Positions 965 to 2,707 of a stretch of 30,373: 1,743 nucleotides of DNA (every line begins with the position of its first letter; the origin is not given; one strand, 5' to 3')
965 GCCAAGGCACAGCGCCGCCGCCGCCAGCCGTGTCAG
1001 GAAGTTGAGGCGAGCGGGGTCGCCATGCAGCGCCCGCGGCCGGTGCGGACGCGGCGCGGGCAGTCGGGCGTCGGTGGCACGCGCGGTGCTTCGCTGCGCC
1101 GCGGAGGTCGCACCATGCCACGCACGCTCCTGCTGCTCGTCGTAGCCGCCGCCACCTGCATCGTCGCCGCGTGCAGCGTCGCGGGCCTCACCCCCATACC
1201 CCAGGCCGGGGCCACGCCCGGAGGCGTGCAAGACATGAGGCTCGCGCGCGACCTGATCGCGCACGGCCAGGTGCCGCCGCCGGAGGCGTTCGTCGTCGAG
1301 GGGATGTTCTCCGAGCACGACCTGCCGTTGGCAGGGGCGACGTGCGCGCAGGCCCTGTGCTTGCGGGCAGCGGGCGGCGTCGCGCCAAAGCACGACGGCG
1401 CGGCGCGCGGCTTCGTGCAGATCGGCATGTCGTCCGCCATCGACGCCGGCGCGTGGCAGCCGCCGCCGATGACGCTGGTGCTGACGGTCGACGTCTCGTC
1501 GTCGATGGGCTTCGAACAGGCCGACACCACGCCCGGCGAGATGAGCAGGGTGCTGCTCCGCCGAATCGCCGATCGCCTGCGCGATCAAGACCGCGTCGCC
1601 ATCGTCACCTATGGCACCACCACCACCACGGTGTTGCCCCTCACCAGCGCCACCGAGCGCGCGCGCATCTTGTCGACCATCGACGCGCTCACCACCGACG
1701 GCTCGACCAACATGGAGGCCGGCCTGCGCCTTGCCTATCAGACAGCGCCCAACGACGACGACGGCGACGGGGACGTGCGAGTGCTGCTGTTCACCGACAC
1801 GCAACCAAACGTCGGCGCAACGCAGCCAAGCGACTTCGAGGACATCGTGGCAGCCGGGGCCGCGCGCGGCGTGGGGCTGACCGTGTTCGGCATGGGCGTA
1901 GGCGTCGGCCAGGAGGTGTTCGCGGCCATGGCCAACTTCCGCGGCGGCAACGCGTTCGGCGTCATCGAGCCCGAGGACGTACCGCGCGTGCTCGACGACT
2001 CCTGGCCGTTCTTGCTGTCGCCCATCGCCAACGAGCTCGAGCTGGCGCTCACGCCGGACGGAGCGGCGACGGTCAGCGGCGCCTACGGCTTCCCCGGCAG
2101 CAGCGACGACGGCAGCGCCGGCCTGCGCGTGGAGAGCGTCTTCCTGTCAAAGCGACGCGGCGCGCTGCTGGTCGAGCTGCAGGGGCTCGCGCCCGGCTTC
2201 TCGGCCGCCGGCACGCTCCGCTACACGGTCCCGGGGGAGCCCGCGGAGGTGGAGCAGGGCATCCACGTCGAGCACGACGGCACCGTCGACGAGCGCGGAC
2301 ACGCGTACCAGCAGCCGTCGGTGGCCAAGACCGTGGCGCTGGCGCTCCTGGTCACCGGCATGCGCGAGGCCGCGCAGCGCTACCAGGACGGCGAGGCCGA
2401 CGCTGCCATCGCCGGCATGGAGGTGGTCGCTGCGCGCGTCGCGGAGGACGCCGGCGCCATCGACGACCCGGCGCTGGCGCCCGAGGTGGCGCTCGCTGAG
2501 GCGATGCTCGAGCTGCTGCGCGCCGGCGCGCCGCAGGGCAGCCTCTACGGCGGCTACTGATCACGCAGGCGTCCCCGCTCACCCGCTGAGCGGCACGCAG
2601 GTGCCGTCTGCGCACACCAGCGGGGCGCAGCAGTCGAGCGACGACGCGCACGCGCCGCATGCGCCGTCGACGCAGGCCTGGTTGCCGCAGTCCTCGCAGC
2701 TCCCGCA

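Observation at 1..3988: Three-gene cluster of surface/secreted lipoproteins (EG-linker Gly-rich protein, VWA MIDAS lipoprotein, beta-helix lipoprotein with Cys knot): a candidate uncharacterised adhesion or surface complex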

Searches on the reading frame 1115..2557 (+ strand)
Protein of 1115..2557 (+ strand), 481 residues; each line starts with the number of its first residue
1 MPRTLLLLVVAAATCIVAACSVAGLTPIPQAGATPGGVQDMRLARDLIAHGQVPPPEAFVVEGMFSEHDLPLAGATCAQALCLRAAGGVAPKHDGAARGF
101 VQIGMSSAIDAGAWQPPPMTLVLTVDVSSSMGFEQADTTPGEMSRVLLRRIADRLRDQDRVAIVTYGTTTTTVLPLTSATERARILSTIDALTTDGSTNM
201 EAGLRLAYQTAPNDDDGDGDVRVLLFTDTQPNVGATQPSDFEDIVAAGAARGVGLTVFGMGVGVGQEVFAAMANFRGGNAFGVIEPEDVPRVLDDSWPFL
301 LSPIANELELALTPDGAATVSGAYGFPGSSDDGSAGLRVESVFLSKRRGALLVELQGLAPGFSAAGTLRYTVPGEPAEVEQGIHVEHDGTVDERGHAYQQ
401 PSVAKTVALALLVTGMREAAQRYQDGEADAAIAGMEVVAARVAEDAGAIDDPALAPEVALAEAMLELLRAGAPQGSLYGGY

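Call 6: search_protein_families(library=pfam, proteins=[window:1115-2557:+], max_evalue=0.1)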
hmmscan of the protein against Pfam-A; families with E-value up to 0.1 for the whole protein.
window:1115-2557:+ (481 aa): 3 families
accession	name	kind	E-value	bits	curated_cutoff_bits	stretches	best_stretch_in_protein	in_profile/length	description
PF13519.12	VWA_2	-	1.3e-14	55.1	27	1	121-229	1-106/107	von Willebrand factor type A domain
PF00092.34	VWA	-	4.9e-14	53.4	23.8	1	121-273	2-151/174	von Willebrand factor type A domain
PF01882.25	DUF58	-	0.017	14.7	23.4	1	119-206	36-122/216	Protein of unknown function DUF58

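Call 7: search_protein_families(library=ncbifam, proteins=[window:1115-2557:+], max_evalue=0.1)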
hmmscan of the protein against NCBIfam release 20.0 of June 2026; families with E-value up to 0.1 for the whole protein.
window:1115-2557:+ (481 aa): 4 families
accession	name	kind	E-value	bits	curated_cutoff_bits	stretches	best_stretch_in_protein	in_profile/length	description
TIGR02442.1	Cob-chelat-sub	hypoth_equivalog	5.6e-08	31.7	779.45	1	121-242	475-594/641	putative cobaltochelatase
TIGR03788.1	marine_srt_targ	equivalog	0.0012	17.4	551.65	1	119-227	272-377/629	marine proteobacterial sortase target protein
TIGR03436.1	acidobact_VWFA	subfamily_domain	0.041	13.3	81.25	1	116-194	64-135/324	VWA domain-containing protein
TIGR02052.1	MerP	equivalog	0.056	14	92.55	1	157-189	58-90/92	mercury resistance system periplasmic binding protein MerP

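Call 8: find_encoding_contigs(protein=window:1115-2557:+, flank=10000, max_places=6)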
Protein window:1115-2557:+ (481 aa): 2 contigs read that carry it; 1 place shown.
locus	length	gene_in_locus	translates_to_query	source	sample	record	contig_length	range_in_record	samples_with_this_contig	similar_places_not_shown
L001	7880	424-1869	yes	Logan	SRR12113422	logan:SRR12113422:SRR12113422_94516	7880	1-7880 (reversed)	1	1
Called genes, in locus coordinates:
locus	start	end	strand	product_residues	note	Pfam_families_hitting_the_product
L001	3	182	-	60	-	?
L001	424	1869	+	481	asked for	PF00092:VWA, PF13519:VWA_2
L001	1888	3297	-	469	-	PF20597:pAdhesive_15 (faint), PF23981:DUF7305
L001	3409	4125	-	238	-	PF00293:NUDIX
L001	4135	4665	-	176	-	-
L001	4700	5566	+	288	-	PF00583:Acetyltransf_1 (faint), PF13673:Acetyltransf_10 (faint), PF13508:Acetyltransf_7 (weak)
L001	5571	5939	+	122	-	-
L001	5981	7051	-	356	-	PF22000:DUF6929, PF21851:DUF6910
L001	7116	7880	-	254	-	?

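Call 10: find_homologous_proteins(query=window:1115-2557:+)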
Query window:1115-2557:+ (481 aa): 548 proteins with E <= 0.001 among 8000 candidates; the best 120 are listed.
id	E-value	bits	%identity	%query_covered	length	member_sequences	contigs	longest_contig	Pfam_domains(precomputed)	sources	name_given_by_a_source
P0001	0.0e+0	1032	99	100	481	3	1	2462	PF00092.35,PF13519.13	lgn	-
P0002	8.0e-241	818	80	99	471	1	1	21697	PF13768.13,PF00092.35,PF13519.13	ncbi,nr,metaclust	ncbi:MAG: hypothetical protein A2138_11260 [Deltaproteobacteria bacterium RBG_16_71_12]|nr:MAG: hypo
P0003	4.6e-240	815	79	100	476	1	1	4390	PF13768.13,PF00092.35,PF13519.13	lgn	-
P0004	2.2e-149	517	55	100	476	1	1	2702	PF00092.35,PF13519.13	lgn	-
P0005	2.5e-148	513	54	97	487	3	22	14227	PF00092.35,PF13519.13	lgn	-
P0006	3.9e-144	499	56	93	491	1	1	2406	PF00092.35,PF13519.13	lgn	-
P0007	1.1e-141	491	52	100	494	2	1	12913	PF00092.35,PF13519.13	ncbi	-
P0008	3.1e-139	483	53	100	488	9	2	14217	PF00092.35,PF13519.13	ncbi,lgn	-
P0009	3.3e-136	473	54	94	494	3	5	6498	PF00092.35,PF13519.13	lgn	-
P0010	6.7e-134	465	52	98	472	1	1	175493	PF00092.35,PF13519.13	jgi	jgi:Ca-activated chloride channel family protein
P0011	8.3e-134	465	50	100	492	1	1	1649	PF00092.35,PF13519.13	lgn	-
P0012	1.4e-133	464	54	94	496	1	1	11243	PF00092.35,PF13519.13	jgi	-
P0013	8.1e-131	455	53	99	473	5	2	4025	PF00092.35,PF13519.13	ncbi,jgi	jgi:Ca-activated chloride channel family protein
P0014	3.1e-129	450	52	96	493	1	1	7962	PF00092.35,PF13519.13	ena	-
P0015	3.3e-129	450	50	99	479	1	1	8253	PF00092.35,PF13519.13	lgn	-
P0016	5.9e-129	449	53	100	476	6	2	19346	PF00092.35,PF13519.13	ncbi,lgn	-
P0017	3.7e-128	447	53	94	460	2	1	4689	PF00092.35,PF13519.13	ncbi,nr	ncbi:MAG: VWA domain-containing protein, partial [Deltaproteobacteria bacterium]|nr:VWA domain-conta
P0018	5.3e-128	446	51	94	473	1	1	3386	PF00092.35,PF13519.13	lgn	-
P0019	5.5e-128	446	50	92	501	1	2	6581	PF00092.35,PF13519.13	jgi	jgi:Ca-activated chloride channel homolog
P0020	1.0e-127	445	51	97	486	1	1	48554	PF00092.35,PF13519.13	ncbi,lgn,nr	ncbi:MAG: VWA domain-containing protein [Deltaproteobacteria bacterium]|nr:VWA domain-containing pro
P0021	1.1e-127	445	53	93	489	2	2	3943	PF00092.35,PF13519.13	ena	-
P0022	2.0e-127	444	48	96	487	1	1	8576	PF13768.13,PF00092.35,PF13519.13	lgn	-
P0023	2.3e-127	444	51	96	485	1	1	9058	PF00092.35,PF13519.13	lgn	-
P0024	2.5e-127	444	49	100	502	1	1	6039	PF00092.35,PF13519.13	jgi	-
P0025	3.8e-127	443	49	100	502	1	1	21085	PF00092.35,PF13519.13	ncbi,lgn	-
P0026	6.8e-127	442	52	93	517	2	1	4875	PF13768.13,PF00092.35,PF13519.13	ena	-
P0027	1.1e-126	442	50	100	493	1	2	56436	PF00092.35,PF13519.13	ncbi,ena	-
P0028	1.4e-126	441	51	93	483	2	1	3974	PF00092.35,PF13519.13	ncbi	-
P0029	2.1e-126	441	53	93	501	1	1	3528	PF00092.35,PF13519.13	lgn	-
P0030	8.4e-126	439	52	92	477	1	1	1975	PF13519.13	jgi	jgi:Ca-activated chloride channel homolog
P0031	1.5e-125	438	50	98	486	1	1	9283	PF00092.35,PF13519.13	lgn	-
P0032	1.9e-125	438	52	94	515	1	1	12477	PF00092.35,PF13519.13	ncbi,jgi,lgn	-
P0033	2.0e-125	438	48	99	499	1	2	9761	PF00092.35,PF13519.13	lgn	-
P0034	2.1e-125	438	50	100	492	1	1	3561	PF00092.35,PF13519.13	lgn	-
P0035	2.2e-125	437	52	93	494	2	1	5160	PF00092.35,PF13519.13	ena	-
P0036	2.4e-125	437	49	99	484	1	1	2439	PF00092.35,PF13519.13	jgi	jgi:Ca-activated chloride channel homolog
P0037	2.5e-125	437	51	93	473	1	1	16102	PF13768.13,PF00092.35,PF13519.13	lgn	-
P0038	4.2e-124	433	48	99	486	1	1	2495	PF13768.13,PF00092.35,PF13519.13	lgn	-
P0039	4.2e-124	433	48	100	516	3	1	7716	PF13768.13,PF00092.35,PF13519.13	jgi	jgi:Ca-activated chloride channel family protein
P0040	4.4e-124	433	50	93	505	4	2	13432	PF00092.35,PF13519.13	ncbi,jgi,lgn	-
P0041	5.6e-124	433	50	92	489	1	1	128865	PF13768.13,PF00092.35,PF13519.13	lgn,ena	-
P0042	5.6e-124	433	49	96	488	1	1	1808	PF13768.13,PF00092.35,PF13519.13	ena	-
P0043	7.9e-124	432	48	98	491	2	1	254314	PF00092.35,PF13519.13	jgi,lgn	jgi:Ca-activated chloride channel family protein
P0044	7.9e-124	432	50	94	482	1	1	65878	PF00092.35,PF13519.13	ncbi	-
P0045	1.1e-123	432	48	97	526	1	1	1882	PF00092.35,PF13519.13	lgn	-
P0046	1.6e-123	431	50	92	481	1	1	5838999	PF13768.13,PF00092.35,PF13519.13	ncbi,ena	-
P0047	1.7e-123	431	49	99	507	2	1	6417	PF00092.35,PF13519.13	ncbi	-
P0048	1.9e-123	431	49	97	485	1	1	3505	PF00092.35,PF13519.13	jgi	jgi:Ca-activated chloride channel homolog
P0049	1.9e-123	431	47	98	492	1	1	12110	PF00092.35,PF13519.13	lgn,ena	-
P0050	2.4e-123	431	51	93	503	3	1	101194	PF00092.35,PF13519.13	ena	-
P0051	2.6e-123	431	50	100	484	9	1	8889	PF00092.35,PF13519.13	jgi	-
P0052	3.0e-123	430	49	95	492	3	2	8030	PF00092.35,PF13519.13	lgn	-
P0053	3.9e-123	430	51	93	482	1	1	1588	PF00092.35,PF13519.13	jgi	jgi:Ca-activated chloride channel family protein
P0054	4.1e-123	430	50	93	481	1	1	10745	PF00092.35,PF13519.13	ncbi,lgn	-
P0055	4.6e-123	430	51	94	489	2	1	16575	PF00092.35,PF13519.13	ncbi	-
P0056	5.4e-123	430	49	99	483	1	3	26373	PF00092.35,PF13519.13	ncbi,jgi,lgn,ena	-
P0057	5.7e-123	429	47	99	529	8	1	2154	PF00092.35,PF13519.13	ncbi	-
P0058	7.4e-123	429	49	99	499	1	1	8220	PF00092.35,PF13519.13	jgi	jgi:Ca-activated chloride channel family protein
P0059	8.0e-123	429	52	93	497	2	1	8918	PF00092.35,PF13519.13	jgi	jgi:Ca-activated chloride channel family protein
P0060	8.0e-123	429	47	100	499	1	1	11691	PF00092.35,PF13519.13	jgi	-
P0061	1.2e-122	428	51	93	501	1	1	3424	PF00092.35,PF13519.13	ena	-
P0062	1.5e-122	428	50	93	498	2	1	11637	PF00092.35,PF13519.13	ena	-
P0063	1.9e-122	428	50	94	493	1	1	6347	PF00092.35,PF13519.13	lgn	-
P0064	1.9e-122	428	49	100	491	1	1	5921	PF13768.13,PF00092.35,PF13519.13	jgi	jgi:Ca-activated chloride channel homolog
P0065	2.7e-122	427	49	100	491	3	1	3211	PF00092.35,PF13519.13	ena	-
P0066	3.1e-122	427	50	93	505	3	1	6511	PF00092.35,PF13519.13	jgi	jgi:Ca-activated chloride channel family protein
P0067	3.4e-122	427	50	95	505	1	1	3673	PF00092.35,PF13519.13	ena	-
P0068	4.0e-122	427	50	94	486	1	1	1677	PF13768.13,PF00092.35,PF13519.13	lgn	-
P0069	4.6e-122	426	49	96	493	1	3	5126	PF13768.13,PF00092.35,PF13519.13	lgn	-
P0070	8.9e-122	426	51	93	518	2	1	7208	PF00092.35,PF13519.13,PF10138.16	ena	-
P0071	1.1e-121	425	48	99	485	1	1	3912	PF13768.13,PF00092.35,PF13519.13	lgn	-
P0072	1.1e-121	425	49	93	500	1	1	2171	PF00092.35,PF13519.13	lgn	-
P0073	1.1e-121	425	48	100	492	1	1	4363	PF13768.13,PF00092.35,PF13519.13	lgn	-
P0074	1.4e-121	425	50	99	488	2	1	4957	PF00092.35,PF13519.13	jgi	jgi:Ca-activated chloride channel homolog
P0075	3.0e-121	424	51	93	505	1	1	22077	PF00092.35,PF13519.13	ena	-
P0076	3.2e-121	424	48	98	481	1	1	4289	PF00092.35,PF13519.13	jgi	jgi:Ca-activated chloride channel family protein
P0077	3.3e-121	424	51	93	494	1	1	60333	PF00092.35,PF13519.13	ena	-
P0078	3.5e-121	424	49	94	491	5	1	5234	PF13768.13,PF00092.35,PF13519.13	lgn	-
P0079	4.2e-121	423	51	92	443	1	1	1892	PF00092.35,PF13519.13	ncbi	-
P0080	4.2e-121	423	49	99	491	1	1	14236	PF13768.13,PF00092.35,PF13519.13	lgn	-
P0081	4.6e-121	423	50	94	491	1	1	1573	PF00092.35,PF13519.13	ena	-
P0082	4.6e-121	423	51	93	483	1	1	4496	PF00092.35,PF13519.13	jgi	jgi:Ca-activated chloride channel family protein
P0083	5.0e-121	423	52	93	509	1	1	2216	PF00092.35,PF13519.13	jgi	jgi:Ca-activated chloride channel family protein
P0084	1.2e-120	422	50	94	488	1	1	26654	PF00092.35,PF13519.13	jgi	jgi:Ca-activated chloride channel homolog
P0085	1.4e-120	422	47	99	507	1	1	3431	PF00092.35,PF13519.13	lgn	-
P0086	1.5e-120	422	47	100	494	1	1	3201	PF00092.35,PF13519.13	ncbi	-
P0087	1.6e-120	421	47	99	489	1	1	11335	PF00092.35,PF13519.13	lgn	-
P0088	1.7e-120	421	47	96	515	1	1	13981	PF13768.13,PF00092.35,PF13519.13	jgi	jgi:Ca-activated chloride channel homolog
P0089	2.2e-120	421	50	93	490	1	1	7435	PF00092.35,PF13519.13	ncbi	-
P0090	2.4e-120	421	49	93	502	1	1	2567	PF00092.35,PF13519.13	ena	-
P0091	3.4e-120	420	48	95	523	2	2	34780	PF13768.13,PF00092.35,PF13519.13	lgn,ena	-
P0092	3.7e-120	420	49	93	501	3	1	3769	PF00092.35,PF13519.13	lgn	-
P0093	4.1e-120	420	49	93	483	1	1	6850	PF00092.35,PF13519.13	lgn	-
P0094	4.7e-120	420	49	93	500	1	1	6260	PF00092.35,PF13519.13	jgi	jgi:Ca-activated chloride channel family protein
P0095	4.8e-120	420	52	93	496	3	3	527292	PF00092.35,PF13519.13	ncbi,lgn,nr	ncbi:MAG: VWA domain-containing protein [Kofleriaceae bacterium]|nr:VWA domain-containing protein [K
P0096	5.5e-120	420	51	91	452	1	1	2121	PF00092.35,PF13519.13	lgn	-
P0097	7.5e-120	419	49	93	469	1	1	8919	PF00092.35,PF13519.13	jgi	jgi:Ca-activated chloride channel family protein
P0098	8.6e-120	419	51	93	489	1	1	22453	PF00092.35,PF13519.13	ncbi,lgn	-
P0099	9.5e-120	419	46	97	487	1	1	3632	PF00092.35,PF13519.13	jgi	jgi:Ca-activated chloride channel family protein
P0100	1.1e-119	419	49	99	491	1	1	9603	PF00092.35,PF13519.13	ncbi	-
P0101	1.8e-119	418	48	94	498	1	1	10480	PF13768.13,PF00092.35,PF13519.13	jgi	jgi:Ca-activated chloride channel family protein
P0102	1.9e-119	418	49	92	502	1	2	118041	PF00092.35,PF13519.13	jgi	jgi:Ca-activated chloride channel family protein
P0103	1.9e-119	418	49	94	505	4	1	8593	PF13768.13,PF00092.35,PF13519.13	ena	-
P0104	2.4e-119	418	49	93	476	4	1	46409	PF00092.35,PF13519.13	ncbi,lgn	-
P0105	2.5e-119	417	47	99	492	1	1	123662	PF00092.35,PF13519.13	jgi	jgi:Ca-activated chloride channel family protein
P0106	2.7e-119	417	51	93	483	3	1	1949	PF00092.35,PF13519.13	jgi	jgi:Ca-activated chloride channel family protein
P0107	2.8e-119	417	48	100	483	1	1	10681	PF00092.35,PF13519.13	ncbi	ncbi:MAG: VWA domain-containing protein [Pseudomonadota bacterium]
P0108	3.0e-119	417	49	94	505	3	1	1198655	PF13768.13,PF00092.35,PF13519.13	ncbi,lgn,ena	-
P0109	3.2e-119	417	48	98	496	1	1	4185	PF00092.35,PF13519.13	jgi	jgi:Ca-activated chloride channel family protein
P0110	3.7e-119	417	50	93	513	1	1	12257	PF00092.35,PF13519.13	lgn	-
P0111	4.1e-119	417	48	93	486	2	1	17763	PF00092.35,PF13519.13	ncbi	-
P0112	5.2e-119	416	50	93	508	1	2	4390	PF00092.35,PF13519.13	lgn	-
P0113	5.4e-119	416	48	99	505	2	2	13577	PF00092.35,PF13519.13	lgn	-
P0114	6.4e-119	416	51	91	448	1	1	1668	PF00092.35,PF13519.13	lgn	-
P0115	7.1e-119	416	50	96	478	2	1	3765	PF00092.35,PF13519.13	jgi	jgi:Ca-activated chloride channel homolog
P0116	7.8e-119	416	49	93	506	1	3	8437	PF13768.13,PF00092.35,PF13519.13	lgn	-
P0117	1.2e-118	415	52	91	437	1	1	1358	PF13519.13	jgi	jgi:Ca-activated chloride channel family protein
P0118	1.6e-118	415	50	98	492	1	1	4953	PF00092.35,PF13519.13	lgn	-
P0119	2.0e-118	415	51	93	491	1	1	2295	PF00092.35,PF13519.13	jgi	jgi:Ca-activated chloride channel family protein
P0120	2.3e-118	414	48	98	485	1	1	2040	PF00092.35,PF13519.13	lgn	-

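Call 11: find_encoding_contigs(protein=P0002, flank=10000, max_places=2)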
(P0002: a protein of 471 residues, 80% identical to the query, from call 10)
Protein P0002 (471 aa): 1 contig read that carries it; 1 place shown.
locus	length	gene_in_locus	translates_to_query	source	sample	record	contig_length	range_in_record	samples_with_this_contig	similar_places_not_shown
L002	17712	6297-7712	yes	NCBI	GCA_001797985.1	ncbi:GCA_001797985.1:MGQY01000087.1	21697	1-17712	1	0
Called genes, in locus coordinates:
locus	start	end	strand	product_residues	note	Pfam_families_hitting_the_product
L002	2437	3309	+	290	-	PF11617:Cu-binding_MopE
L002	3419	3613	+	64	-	-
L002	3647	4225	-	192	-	-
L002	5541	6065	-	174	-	PF00376:MerR, PF13411:MerR_1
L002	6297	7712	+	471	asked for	PF00092:VWA, PF13519:VWA_2, PF13768:VWA_3 (weak)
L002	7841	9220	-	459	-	PF20597:pAdhesive_15 (faint), PF23981:DUF7305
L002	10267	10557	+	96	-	-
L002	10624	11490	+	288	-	PF00583:Acetyltransf_1 (weak), PF13673:Acetyltransf_10 (faint), PF13508:Acetyltransf_7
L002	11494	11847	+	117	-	-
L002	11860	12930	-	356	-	PF22000:DUF6929, PF21851:DUF6910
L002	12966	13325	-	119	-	-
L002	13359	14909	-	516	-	PF04734:Ceramidase_alk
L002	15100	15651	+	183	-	-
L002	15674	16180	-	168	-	PF00578:AhpC-TSA, PF08534:Redoxin, PF00085:Thioredoxin, PF13905:Thioredoxin_8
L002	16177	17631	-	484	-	PF01225:Mur_ligase, PF08245:Mur_ligase_M, PF02875:Mur_ligase_C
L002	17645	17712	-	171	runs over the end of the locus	-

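Call 12: find_encoding_contigs(protein=P0095, flank=10000, max_places=2)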
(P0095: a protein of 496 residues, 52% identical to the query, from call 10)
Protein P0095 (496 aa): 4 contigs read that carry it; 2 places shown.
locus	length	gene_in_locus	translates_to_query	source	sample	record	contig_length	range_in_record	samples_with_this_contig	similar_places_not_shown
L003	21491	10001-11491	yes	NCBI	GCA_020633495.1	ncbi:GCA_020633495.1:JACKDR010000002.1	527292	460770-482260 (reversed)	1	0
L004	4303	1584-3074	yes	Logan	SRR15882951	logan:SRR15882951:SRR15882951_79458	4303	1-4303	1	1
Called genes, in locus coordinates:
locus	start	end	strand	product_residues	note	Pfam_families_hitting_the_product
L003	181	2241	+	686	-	-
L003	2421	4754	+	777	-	PF00069:Pkinase, PF07714:PK_Tyr_Ser-Thr, PF08308:PEGA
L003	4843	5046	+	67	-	PF14086:DUF4266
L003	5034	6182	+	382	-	PF12094:DUF3570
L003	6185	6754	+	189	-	PF08534:Redoxin, PF00578:AhpC-TSA, PF00085:Thioredoxin (weak), PF13905:Thioredoxin_8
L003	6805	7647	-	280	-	PF10720:DUF2515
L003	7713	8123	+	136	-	PF00085:Thioredoxin, PF13098:Thioredoxin_2 (weak), PF13905:Thioredoxin_8 (faint)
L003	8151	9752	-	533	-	-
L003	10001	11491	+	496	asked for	PF00092:VWA, PF13519:VWA_2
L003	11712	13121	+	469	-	PF13448:DUF4114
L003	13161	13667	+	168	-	-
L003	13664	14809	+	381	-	-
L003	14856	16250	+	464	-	PF01565:FAD_binding_4, PF02913:FAD-oxidase_C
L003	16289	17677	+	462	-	-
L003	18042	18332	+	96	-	-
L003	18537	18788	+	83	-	-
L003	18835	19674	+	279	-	-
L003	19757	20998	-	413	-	PF00389:2-Hacid_dh, PF02826:2-Hacid_dh_C, PF22629:ACT_AHAS_ss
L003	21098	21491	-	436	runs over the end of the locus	-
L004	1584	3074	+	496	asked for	PF00092:VWA, PF13519:VWA_2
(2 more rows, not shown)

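Call 13: find_encoding_contigs(protein=P0046, flank=10000, max_places=2)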
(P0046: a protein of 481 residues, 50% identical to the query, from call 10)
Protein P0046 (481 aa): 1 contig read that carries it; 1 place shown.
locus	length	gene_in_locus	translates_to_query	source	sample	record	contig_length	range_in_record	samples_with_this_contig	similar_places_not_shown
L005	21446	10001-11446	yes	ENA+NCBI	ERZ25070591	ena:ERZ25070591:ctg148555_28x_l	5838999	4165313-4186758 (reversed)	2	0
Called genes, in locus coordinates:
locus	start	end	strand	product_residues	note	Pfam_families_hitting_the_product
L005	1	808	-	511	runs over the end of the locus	PF13185:GAF_2 (faint), PF00672:HAMP, PF01590:GAF (faint), PF13492:GAF_3, PF07730:HisKA_3, PF02518:HATPase_c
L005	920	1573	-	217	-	PF00072:Response_reg, PF08281:Sigma70_r4_2 (weak), PF00196:GerE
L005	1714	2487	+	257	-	-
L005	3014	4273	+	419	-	PF02746:MR_MLE_N (weak), PF13378:MR_MLE_C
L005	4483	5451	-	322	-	PF00248:Aldo_ket_red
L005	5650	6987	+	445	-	PF02056:Glyco_hydro_4, PF11975:Glyco_hydro_4C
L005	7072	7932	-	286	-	PF00248:Aldo_ket_red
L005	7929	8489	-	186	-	PF00156:Pribosyltran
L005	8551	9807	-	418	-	PF01547:SBP_bac_1, PF13416:SBP_bac_8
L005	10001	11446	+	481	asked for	PF13768:VWA_3 (faint), PF00092:VWA, PF13519:VWA_2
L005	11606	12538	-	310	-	PF05675:DUF817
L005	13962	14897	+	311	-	PF01548:DEDD_Tnp_IS110, PF02371:Transposase_20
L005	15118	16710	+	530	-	PF05731:TROVE, PF25045:vWA_Ro60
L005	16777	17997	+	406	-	PF01139:RtcB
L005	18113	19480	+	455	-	PF12623:Hen1_L, PF13489:Methyltransf_23, PF05175:MTS (weak), PF08241:Methyltransf_11, PF08242:Methyltransf_12, PF13649:Methyltransf_25, PF13847:Methyltransf_31 (weak)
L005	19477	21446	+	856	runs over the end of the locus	PF13671:AAA_33, PF00149:Metallophos, PF16542:PNKP_ligase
